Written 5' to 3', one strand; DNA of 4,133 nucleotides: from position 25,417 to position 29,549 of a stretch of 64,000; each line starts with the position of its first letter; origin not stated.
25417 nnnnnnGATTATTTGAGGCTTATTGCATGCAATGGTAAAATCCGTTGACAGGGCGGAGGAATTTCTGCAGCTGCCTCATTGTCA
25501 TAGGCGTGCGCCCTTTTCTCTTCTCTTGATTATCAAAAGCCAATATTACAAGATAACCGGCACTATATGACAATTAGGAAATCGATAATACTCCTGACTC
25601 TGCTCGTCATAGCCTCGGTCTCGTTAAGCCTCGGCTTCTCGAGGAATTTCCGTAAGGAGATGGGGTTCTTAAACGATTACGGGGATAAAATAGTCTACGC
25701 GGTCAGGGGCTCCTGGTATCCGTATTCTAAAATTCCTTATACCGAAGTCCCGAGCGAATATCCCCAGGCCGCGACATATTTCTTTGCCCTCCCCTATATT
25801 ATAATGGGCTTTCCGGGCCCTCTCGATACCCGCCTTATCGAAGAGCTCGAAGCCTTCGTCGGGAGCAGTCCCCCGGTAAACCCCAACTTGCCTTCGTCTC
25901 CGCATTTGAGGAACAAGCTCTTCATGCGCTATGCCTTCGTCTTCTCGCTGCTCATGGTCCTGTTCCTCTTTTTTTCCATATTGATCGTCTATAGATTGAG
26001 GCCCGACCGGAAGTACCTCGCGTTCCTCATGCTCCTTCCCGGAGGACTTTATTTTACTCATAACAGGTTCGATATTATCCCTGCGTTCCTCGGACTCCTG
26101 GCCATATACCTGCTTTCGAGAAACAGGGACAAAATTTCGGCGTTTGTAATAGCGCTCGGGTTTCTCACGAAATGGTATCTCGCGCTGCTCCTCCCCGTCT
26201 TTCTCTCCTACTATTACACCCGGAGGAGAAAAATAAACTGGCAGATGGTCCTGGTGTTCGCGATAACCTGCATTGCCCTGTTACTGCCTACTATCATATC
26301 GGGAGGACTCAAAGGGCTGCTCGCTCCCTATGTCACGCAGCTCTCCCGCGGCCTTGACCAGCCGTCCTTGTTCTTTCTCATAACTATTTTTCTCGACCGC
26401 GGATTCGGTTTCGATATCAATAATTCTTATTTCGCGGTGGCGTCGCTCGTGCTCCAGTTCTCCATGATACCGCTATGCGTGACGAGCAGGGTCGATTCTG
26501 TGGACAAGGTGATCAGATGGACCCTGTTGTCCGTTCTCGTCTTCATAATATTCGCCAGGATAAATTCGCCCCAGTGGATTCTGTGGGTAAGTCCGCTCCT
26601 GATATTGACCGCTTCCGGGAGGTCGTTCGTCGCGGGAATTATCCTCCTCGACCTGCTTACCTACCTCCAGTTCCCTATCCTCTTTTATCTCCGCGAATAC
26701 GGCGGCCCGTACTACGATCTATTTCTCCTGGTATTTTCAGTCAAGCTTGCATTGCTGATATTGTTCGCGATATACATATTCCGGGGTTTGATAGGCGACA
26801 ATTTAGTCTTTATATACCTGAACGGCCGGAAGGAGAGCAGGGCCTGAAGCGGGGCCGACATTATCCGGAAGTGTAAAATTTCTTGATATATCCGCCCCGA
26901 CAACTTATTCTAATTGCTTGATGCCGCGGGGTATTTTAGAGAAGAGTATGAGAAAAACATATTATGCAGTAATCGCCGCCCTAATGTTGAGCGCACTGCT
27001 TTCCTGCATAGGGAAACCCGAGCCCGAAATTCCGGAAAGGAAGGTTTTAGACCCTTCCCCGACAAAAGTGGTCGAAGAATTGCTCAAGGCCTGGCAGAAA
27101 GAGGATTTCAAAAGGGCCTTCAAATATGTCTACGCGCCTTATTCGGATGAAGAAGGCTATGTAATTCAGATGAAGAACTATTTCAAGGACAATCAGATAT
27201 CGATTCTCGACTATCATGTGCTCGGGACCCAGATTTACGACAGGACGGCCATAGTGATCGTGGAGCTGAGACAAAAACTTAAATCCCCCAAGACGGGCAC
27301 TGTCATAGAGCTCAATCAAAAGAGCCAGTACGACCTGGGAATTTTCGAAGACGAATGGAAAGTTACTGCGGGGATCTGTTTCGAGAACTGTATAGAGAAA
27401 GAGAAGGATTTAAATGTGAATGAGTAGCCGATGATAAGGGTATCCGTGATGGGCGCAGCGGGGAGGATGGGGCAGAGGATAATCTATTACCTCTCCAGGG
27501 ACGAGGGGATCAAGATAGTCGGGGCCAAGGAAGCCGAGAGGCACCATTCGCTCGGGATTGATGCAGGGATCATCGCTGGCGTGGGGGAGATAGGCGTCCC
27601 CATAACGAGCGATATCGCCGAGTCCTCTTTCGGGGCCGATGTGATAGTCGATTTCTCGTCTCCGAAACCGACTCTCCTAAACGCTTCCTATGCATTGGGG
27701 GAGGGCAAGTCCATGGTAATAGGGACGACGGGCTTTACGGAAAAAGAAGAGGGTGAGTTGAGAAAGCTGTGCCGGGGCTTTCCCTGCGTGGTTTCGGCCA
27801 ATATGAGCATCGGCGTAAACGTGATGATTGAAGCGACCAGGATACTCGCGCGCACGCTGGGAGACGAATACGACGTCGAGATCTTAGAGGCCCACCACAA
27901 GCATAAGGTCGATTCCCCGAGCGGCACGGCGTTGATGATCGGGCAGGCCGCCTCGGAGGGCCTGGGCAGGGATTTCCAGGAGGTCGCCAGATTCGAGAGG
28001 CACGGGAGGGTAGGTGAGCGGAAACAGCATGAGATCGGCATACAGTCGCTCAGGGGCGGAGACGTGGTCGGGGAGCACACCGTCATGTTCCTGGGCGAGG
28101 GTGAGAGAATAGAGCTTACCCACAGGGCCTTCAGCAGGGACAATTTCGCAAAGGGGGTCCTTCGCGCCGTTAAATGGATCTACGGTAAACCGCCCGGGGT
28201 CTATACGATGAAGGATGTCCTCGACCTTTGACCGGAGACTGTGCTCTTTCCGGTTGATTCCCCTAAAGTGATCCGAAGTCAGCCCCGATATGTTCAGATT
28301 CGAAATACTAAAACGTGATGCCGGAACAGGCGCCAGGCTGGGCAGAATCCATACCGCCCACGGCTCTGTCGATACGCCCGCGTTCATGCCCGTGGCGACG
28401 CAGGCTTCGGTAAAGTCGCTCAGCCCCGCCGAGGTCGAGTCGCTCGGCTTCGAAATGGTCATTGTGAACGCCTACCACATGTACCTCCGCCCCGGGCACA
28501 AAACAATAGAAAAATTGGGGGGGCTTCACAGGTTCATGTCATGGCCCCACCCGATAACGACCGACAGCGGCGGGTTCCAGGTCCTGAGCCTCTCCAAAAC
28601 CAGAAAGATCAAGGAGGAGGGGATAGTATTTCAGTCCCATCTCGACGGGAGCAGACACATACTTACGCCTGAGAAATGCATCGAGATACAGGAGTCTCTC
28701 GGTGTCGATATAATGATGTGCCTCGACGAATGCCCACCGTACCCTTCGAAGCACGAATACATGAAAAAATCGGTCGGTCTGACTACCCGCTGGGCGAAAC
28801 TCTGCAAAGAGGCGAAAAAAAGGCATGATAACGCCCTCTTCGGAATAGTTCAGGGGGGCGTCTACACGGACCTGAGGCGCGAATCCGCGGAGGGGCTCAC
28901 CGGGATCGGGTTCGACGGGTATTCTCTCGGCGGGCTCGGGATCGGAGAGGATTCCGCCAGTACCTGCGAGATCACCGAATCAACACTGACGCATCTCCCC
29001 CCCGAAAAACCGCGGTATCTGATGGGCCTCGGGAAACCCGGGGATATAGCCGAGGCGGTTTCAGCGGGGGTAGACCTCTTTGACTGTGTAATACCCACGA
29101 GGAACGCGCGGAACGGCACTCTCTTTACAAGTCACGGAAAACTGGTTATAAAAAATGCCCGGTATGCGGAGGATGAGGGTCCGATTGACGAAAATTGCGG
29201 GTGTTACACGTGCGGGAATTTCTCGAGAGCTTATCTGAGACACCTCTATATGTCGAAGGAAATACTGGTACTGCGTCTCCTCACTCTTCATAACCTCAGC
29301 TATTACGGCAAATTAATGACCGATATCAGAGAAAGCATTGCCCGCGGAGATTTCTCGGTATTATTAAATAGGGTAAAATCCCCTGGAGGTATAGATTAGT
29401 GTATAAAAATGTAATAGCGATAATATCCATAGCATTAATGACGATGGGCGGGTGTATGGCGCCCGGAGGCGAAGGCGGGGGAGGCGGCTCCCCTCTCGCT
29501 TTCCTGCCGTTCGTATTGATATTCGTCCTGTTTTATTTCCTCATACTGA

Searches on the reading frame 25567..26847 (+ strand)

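Call 20: search_protein_families(library=pfam, proteins=[window:25567-26847:+], max_evalue=0.001)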
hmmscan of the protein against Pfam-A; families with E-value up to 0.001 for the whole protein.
window:25567-26847:+ (426 aa): 1 family
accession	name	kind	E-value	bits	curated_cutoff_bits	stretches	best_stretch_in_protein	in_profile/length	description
PF09594.16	GT87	-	0.00023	21.4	25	1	123-325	23-229/237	Glycosyltransferase family 87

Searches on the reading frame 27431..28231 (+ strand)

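Call 20: search_protein_families(library=pfam, proteins=[window:27431-28231:+], max_evalue=0.001)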
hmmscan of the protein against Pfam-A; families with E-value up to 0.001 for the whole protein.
window:27431-28231:+ (266 aa): 2 families
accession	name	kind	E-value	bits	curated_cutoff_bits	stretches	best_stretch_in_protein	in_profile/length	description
PF05173.19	DapB_C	-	4.1e-47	159.6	27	1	128-264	1-121/121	Dihydrodipicolinate reductase, C-terminus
PF01113.26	DapB_N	-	8e-34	116.8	25.6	1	2-125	1-124/124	Dihydrodipicolinate reductase, N-terminus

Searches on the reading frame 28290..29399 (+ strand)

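Call 20: search_protein_families(library=pfam, proteins=[window:28290-29399:+], max_evalue=0.001)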
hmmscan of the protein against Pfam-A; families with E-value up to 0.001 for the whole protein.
window:28290-29399:+ (369 aa): 1 family
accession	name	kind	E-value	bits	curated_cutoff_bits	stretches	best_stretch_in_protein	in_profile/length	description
PF01702.25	TGT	-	6.5e-155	516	26.3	1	14-361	2-350/357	Queuine tRNA-ribosyltransferase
